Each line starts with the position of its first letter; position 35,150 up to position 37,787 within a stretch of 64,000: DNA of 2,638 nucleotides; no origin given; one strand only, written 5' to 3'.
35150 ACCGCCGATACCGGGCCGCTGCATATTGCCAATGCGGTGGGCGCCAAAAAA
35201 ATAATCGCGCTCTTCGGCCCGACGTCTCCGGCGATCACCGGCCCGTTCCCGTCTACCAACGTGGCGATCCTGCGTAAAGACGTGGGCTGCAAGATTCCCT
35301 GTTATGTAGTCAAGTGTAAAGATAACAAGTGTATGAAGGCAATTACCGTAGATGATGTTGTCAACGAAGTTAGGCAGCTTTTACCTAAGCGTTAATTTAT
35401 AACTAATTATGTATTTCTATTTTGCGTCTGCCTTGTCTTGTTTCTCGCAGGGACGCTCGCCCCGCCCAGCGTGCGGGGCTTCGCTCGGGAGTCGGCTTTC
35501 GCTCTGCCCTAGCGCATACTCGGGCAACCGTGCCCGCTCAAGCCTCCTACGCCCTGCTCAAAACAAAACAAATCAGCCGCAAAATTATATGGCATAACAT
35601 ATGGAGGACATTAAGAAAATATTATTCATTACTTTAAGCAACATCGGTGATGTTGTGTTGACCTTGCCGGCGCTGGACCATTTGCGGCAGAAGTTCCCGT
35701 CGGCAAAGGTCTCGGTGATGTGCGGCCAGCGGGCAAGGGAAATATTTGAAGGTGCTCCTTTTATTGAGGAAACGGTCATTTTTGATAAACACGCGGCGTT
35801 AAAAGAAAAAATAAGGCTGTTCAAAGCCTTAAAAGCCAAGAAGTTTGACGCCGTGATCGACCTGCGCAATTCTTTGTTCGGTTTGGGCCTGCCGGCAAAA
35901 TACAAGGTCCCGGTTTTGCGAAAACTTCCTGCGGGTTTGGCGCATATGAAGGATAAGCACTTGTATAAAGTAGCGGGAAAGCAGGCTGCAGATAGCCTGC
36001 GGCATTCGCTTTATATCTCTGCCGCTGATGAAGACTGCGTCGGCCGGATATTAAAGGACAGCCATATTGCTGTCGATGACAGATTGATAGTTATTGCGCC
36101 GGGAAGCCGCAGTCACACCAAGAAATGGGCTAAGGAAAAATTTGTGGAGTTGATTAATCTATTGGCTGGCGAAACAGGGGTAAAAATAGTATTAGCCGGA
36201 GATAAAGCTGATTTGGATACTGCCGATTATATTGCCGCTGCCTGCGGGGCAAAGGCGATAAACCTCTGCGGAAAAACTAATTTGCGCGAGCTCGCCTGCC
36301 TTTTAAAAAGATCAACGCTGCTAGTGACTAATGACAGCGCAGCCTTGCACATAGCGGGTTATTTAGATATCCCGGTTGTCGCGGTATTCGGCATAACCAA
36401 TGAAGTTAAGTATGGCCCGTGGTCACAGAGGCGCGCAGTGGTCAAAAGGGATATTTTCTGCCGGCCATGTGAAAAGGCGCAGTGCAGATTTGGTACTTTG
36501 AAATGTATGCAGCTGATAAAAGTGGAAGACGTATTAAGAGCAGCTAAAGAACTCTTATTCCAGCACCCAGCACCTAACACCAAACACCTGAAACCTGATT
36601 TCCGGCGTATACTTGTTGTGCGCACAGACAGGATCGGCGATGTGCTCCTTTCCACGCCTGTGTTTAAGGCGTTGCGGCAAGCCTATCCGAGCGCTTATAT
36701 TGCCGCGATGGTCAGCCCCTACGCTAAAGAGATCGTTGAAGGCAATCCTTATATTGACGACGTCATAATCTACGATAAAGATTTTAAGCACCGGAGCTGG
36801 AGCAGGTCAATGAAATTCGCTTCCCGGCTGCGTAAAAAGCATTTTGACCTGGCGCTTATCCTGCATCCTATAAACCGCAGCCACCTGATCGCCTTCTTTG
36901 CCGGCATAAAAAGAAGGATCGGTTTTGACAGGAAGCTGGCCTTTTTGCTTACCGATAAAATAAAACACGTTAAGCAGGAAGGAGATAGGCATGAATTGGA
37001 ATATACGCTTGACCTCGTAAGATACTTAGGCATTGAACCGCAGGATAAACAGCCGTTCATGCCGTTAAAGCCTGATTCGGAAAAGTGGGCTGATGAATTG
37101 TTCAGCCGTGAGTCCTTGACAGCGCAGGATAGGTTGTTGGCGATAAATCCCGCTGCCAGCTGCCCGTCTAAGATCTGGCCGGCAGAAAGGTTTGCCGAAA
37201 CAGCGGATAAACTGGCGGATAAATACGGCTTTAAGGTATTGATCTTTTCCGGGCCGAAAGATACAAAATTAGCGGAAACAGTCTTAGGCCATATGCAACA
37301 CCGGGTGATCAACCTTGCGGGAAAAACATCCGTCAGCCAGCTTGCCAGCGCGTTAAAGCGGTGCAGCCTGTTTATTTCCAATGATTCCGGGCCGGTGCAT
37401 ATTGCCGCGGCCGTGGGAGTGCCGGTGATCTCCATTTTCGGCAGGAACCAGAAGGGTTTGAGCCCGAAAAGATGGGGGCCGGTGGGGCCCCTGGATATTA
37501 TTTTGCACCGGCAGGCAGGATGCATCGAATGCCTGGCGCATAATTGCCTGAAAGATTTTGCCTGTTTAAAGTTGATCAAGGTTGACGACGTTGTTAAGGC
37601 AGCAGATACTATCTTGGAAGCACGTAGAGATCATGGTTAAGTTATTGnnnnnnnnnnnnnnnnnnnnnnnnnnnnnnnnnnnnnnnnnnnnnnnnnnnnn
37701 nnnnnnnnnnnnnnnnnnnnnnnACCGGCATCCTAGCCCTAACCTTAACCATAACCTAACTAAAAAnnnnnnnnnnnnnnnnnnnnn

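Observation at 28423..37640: LPS core enzymes occur as unusual multidomain fusions (LpxL-Elm1, GT4-GT9, GT9-GT9)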

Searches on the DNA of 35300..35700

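Call 65: search_rna_families(source=window, start=35300, end=35700, threshold=evalue, max_evalue=1)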
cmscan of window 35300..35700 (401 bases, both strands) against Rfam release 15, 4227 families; matches with E-value up to 1: 0.
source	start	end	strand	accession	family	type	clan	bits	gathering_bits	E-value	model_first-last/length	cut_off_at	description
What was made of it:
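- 35407..35599 (+): Structured, dispersed intergenic repeat inserted between the single GT9 gene and F3 (not part of the enzymes). No Rfam match (call 65).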

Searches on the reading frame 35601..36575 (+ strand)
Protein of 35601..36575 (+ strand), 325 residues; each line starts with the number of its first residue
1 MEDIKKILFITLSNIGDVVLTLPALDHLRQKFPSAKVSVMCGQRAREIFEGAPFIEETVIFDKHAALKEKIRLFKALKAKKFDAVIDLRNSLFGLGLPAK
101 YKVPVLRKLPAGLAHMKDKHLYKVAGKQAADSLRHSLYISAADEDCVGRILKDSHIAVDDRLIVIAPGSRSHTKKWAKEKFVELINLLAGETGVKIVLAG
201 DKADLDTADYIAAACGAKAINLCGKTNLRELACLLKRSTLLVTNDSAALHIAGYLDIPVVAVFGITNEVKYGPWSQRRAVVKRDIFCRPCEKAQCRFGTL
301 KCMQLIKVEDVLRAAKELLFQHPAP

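Call 40: search_protein_families(library=ncbifam, proteins=[window:35601-36575:+], max_evalue=0.001)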
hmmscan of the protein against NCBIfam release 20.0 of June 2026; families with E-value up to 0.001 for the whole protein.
window:35601-36575:+ (325 aa): 7 families
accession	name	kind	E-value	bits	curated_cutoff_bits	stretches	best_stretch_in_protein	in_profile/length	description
TIGR02195.1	heptsyl_trn_II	equivalog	2.9e-42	145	134.6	2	150-319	164-338/339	lipopolysaccharide heptosyltransferase II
TIGR02201.1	heptsyl_trn_III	equivalog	6.1e-37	127.4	170.2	2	136-319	159-343/344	putative lipopolysaccharide heptosyltransferase III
NF007742.0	PRK10422.1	equivalog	1.2e-35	123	467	2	115-320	139-344/352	lipopolysaccharide core heptosyltransferase RfaQ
TIGR02193.1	heptsyl_trn_I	equivalog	1e-24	87.4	185.3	2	159-317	180-318/320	lipopolysaccharide heptosyltransferase I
NF008162.0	PRK10916.1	equivalog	1.6e-20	73.6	569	2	147-283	167-307/348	ADP-heptose--LPS heptosyltransferase RfaF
NF008204.0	PRK10964.1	equivalog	4.1e-13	49.2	437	1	125-281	144-297/322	lipopolysaccharide heptosyltransferase RfaC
TIGR04414.1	hepto_Aah_TibC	equivalog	4.3e-05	22.6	200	1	151-270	195-313/374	autotransporter strand-loop-strand O-heptosyltransferase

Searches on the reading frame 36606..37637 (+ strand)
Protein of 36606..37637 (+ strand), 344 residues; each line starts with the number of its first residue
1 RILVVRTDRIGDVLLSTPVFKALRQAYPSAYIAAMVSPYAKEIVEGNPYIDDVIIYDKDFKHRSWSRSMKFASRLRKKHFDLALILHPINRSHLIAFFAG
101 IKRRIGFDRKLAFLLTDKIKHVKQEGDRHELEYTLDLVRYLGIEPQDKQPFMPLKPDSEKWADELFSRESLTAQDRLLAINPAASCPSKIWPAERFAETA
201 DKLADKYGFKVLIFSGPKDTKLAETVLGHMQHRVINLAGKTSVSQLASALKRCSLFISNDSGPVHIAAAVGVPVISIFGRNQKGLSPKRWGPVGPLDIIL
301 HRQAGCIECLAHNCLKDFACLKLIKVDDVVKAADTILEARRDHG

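Call 40: search_protein_families(library=ncbifam, proteins=[window:36606-37637:+], max_evalue=0.001)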
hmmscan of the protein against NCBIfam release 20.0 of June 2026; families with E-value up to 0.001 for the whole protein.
window:36606-37637:+ (344 aa): 7 families
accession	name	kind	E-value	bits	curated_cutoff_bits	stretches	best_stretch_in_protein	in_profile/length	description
TIGR02195.1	heptsyl_trn_II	equivalog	2e-49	168.6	134.6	1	1-337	1-338/339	lipopolysaccharide heptosyltransferase II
TIGR02201.1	heptsyl_trn_III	equivalog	5.6e-38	130.8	170.2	1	1-337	1-343/344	putative lipopolysaccharide heptosyltransferase III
NF007742.0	PRK10422.1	equivalog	2.3e-32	112.2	467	1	1-339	7-345/352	lipopolysaccharide core heptosyltransferase RfaQ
NF008162.0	PRK10916.1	equivalog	1.3e-31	110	569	1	1-286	2-295/348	ADP-heptose--LPS heptosyltransferase RfaF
TIGR02193.1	heptsyl_trn_I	equivalog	3e-28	99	185.3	1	1-285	1-288/320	lipopolysaccharide heptosyltransferase I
NF008204.0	PRK10964.1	equivalog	1.9e-09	37.1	437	1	1-285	2-286/322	lipopolysaccharide heptosyltransferase RfaC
TIGR04414.1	hepto_Aah_TibC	equivalog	0.00031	19.8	200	0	169-279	198-307/374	autotransporter strand-loop-strand O-heptosyltransferase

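Call 57: search_solved_structures(query=window:36606-37637:+, max_evalue=0.00001, show_alignments=2)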
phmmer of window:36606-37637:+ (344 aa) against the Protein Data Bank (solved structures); distinct sequences matched with E-value up to 0.00001: 5.
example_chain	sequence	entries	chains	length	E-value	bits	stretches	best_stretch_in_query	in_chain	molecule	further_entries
3tov_A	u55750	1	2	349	1.6e-44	155.8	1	1-337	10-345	Glycosyl transferase family 9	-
1psw_A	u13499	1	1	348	1.7e-27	99.8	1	1-287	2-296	ADP-HEPTOSE LPS HEPTOSYLTRANSFERASE II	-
2h1f_A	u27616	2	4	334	5.8e-07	32.4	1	1-286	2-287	Lipopolysaccharide heptosyltransferase-1 | Lipopolysaccharide heptosyltransferase 1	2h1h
6dfe_A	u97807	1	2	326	5.8e-07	32.3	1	1-286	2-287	ADP-heptose--LPS heptosyltransferase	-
2gt1_A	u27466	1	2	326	5.9e-07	32.3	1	1-286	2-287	Lipopolysaccharide heptosyltransferase-1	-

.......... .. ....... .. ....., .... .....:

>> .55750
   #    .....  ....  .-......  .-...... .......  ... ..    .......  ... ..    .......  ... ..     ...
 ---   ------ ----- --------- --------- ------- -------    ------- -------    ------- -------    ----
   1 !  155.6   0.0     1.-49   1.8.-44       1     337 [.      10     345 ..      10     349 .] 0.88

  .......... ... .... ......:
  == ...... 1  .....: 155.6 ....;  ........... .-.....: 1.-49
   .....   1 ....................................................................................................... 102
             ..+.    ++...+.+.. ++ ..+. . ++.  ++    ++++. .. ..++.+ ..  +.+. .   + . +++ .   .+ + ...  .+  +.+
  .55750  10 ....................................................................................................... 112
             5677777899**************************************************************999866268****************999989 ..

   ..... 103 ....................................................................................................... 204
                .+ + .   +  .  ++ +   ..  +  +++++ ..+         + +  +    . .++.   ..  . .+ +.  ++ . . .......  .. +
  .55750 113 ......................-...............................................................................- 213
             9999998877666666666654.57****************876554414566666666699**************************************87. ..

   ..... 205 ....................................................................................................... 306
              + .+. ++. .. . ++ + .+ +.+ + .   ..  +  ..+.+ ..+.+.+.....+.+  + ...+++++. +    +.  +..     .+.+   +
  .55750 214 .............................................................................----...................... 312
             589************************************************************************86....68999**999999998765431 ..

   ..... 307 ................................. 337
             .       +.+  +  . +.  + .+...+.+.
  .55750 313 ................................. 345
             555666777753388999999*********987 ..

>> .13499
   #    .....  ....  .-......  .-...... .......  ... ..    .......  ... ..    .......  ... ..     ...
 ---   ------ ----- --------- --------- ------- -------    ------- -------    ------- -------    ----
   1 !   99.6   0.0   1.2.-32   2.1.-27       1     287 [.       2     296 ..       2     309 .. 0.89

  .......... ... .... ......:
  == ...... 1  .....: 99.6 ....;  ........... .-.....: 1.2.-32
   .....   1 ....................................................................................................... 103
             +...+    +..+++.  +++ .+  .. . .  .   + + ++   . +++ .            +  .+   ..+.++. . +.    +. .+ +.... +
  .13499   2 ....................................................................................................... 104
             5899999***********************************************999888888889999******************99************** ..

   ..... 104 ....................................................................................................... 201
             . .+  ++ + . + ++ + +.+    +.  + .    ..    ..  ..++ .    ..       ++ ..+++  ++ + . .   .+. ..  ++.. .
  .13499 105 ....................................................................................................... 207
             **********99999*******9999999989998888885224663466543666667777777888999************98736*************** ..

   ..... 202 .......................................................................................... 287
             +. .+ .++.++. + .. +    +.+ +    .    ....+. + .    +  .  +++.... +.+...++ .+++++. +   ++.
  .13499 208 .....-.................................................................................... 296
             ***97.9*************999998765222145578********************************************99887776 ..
